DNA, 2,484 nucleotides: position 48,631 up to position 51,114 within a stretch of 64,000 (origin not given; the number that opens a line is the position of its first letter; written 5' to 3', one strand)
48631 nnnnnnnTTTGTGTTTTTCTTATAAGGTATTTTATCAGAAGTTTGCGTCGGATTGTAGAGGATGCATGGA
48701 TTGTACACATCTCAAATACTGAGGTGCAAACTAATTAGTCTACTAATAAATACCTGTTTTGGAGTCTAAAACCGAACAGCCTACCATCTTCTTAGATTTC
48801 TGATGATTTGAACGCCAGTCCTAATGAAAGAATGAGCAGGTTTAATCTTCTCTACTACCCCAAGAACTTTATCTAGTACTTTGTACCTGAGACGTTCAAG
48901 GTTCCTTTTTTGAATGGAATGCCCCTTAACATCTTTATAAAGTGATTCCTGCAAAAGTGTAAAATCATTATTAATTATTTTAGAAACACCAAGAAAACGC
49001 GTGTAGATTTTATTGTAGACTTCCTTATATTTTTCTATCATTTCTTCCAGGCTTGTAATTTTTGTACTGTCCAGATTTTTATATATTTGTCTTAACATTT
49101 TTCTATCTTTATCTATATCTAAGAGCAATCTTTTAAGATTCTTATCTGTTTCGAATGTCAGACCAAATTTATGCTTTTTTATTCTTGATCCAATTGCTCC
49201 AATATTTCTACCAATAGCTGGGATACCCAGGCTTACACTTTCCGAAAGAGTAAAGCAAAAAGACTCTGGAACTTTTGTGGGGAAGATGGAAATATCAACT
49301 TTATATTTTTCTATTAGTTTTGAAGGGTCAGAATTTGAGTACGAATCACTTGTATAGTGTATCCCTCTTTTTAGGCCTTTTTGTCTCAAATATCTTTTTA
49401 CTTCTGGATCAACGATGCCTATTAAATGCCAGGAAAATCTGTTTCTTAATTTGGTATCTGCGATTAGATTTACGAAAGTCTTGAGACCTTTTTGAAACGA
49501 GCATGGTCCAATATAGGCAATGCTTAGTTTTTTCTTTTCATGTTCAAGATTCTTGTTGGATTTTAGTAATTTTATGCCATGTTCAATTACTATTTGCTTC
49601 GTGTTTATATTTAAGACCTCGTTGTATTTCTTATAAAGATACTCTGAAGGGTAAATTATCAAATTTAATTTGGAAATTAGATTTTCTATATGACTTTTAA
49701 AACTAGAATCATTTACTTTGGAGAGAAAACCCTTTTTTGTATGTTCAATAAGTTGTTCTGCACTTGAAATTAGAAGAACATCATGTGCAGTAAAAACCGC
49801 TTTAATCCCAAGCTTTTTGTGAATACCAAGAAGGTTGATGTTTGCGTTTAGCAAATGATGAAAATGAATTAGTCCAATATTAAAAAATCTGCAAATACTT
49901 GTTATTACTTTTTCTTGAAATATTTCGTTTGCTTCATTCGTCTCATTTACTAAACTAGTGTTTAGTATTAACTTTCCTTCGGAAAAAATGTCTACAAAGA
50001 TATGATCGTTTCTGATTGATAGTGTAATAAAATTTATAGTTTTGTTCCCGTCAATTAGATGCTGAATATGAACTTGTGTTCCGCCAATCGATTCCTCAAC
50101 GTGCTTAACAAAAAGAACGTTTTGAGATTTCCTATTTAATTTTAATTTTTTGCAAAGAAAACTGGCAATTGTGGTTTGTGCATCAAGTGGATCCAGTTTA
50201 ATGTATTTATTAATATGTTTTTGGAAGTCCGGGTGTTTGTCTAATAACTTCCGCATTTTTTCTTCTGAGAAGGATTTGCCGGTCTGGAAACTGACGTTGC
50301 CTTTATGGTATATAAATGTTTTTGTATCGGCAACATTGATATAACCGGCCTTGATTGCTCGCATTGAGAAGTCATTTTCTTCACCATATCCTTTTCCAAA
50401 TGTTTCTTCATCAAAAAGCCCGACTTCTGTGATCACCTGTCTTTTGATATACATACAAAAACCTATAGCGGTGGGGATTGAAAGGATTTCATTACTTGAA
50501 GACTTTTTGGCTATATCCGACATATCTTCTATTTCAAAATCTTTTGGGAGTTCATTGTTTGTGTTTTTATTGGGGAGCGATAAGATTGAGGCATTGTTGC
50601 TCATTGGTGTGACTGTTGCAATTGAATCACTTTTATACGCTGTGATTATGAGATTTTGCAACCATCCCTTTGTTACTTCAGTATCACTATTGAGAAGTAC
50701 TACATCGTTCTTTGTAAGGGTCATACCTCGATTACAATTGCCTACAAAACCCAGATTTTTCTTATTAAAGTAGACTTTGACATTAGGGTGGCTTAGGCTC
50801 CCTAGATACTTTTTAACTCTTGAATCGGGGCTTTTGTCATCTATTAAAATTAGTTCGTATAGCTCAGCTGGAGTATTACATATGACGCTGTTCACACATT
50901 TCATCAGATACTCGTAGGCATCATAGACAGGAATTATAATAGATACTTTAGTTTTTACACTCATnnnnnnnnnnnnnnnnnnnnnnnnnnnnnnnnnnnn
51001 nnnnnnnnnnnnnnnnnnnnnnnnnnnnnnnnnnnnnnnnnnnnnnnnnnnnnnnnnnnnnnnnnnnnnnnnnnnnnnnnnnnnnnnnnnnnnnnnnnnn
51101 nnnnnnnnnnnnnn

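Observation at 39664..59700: A ~20-kb polyprenyl-phosphate-sugar-dependent envelope glycosylation locus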

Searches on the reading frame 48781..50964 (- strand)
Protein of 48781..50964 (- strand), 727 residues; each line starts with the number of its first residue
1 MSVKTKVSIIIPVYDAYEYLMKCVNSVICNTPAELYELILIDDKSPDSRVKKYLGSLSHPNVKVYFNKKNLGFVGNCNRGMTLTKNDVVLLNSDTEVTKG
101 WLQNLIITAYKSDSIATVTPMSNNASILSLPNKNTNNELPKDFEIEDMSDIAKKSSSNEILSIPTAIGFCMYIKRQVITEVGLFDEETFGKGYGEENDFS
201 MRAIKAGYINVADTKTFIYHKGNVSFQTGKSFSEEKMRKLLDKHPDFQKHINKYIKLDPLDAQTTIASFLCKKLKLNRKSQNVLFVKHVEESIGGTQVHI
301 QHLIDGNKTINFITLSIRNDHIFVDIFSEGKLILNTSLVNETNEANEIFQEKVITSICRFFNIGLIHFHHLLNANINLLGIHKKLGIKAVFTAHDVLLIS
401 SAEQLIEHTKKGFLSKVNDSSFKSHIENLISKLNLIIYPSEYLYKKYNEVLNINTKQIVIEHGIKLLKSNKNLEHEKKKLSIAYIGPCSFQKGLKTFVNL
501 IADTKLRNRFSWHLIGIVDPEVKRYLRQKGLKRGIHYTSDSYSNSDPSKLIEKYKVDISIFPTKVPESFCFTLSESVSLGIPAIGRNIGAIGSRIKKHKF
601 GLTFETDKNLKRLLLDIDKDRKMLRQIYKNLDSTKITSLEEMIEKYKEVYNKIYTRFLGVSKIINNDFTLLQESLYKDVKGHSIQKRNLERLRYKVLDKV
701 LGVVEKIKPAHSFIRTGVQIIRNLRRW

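Call 4: search_protein_families(library=pfam, proteins=[window:48781-50964:-], max_evalue=0.01)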
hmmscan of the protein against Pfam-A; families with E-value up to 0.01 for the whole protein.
window:48781-50964:- (727 aa): 5 families
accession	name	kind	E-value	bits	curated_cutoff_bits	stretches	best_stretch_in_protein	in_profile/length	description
PF00535.33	Glycos_transf_2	-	1.2e-19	71.3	23.3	1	8-179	1-165/168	Glycosyl transferase family 2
PF00534.26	Glycos_transf_1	-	7e-12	45.7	26.4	1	471-630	7-168/172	Glycosyl transferases group 1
PF13692.12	Glyco_trans_1_4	-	3e-06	28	27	1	482-606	4-126/142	Glycosyl transferases group 1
PF13439.12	Glyco_transf_4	-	3e-06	27.8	28.5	1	355-465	65-167/170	Glycosyltransferase Family 4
PF13641.12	Glyco_tranf_2_3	-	2.1e-05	25.1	27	1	7-207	3-198/230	Glycosyltransferase like family 2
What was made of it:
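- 48781..50964 (-): GT2-GT4 two-module cytoplasmic glycosyltransferase (727 aa). Candidate polymerase. PF00535 at residues 8-179, plus PF13439/PF00534 at residues 355-630 (call 4).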

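Call 7: search_protein_families(library=ncbifam, proteins=[window:48781-50964:-], max_evalue=0.001)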
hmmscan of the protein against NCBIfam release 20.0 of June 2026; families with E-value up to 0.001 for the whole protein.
window:48781-50964:- (727 aa): 12 families
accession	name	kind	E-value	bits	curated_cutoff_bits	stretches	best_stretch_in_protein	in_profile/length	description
TIGR03965.1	mycofact_glyco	equivalog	5.7e-12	45.2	280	1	5-208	74-268/467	mycofactocin biosynthesis glycosyltransferase MftF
NF041394.1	GtaseAglG_Halo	equivalog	9.3e-10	38.3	440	1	6-192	2-182/304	glucosyl-dolichyl phosphate glucuronosyltransferase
NF038299.1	EPS_HpsN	equivalog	1.9e-09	36.9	425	1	6-223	2-223/317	hormogonium polysaccharide biosynthesis glycosyltransferase HpsN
NF007482.0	PRK10073.1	equivalog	5.2e-09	35.6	423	1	1-113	2-114/334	glycosyltransferase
TIGR03111.1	glyc2_xrt_Gpos1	hypoth_equivalog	3.6e-07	29.3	363.95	1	6-190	50-239/439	TIGR03111 family XrtG-associated glycosyltransferase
NF047683.1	TeichurnBiosyTuaG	equivalog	1.2e-06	28.4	400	1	3-106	4-108/252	teichuronic acid biosynthesis protein TuaG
NF041875.1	EPS_EpsD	equivalog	2.1e-06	27.4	370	1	7-221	1-207/325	exopolysaccharide biosynthesis glycosyltransferase EpsD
NF053739.1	GlytfEpsEBac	equivalog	2.3e-05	23.5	450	1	6-87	2-84/265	glycosyltransferase EpsE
TIGR03999.1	thiol_BshA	equivalog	2.7e-05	23.3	273.7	1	419-653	131-373/375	N-acetyl-alpha-D-glucosaminyl L-malate synthase BshA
NF007986.1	PRK10714.1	equivalog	0.00017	20.7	529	1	5-89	6-94/316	undecaprenyl-phosphate 4-deoxy-4-formamido-L-arabinose transferase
TIGR03937.1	PgaC_IcaA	equivalog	0.00048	19.2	422.3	1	5-119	45-160/407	poly-beta-1,6-N-acetyl-D-glucosamine synthase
TIGR04283.1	glyco_like_mftF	equivalog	0.0006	19.5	182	0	7-114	1-102/221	TIGR04283 family arsenosugar biosynthesis glycosyltransferase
